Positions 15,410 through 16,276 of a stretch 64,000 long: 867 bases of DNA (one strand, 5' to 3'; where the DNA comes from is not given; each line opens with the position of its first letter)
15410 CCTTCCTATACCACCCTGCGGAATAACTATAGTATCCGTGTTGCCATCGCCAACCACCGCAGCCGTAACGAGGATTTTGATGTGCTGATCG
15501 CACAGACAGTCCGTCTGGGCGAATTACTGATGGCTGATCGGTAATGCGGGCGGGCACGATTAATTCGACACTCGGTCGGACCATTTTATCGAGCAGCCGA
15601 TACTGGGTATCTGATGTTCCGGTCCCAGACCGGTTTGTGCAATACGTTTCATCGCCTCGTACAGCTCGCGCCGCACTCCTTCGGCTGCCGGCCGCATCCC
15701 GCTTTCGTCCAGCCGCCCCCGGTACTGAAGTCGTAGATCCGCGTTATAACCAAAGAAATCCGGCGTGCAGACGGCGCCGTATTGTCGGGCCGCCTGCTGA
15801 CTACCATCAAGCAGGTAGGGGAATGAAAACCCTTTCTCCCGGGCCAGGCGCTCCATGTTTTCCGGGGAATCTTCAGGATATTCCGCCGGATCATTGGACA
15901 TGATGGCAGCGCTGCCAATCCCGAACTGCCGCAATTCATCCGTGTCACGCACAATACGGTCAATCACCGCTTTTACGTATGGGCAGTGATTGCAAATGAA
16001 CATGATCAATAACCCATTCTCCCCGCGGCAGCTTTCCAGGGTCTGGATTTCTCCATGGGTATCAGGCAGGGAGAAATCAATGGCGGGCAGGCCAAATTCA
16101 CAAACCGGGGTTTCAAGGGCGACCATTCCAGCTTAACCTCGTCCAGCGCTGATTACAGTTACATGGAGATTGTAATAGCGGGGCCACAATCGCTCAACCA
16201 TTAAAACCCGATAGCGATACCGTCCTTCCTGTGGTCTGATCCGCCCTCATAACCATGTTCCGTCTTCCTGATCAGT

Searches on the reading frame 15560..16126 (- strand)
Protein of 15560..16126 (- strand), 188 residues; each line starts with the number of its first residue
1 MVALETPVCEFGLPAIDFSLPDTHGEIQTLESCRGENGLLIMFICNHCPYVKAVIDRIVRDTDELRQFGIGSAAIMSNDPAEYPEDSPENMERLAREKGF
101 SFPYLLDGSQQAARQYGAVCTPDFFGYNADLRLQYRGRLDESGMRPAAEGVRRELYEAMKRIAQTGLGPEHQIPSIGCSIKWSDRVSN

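Call 69: search_protein_families(library=pfam, proteins=[window:15560-16126:-], max_evalue=0.00001)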
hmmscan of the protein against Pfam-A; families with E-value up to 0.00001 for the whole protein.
window:15560-16126:- (188 aa): 2 families
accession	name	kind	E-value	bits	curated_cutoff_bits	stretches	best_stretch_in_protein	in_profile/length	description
PF00578.27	AhpC-TSA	-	6.9e-15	55.5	26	1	12-125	2-113/124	AhpC/TSA family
PF08534.16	Redoxin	-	1.2e-10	41.7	26.6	1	15-146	6-142/148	Redoxin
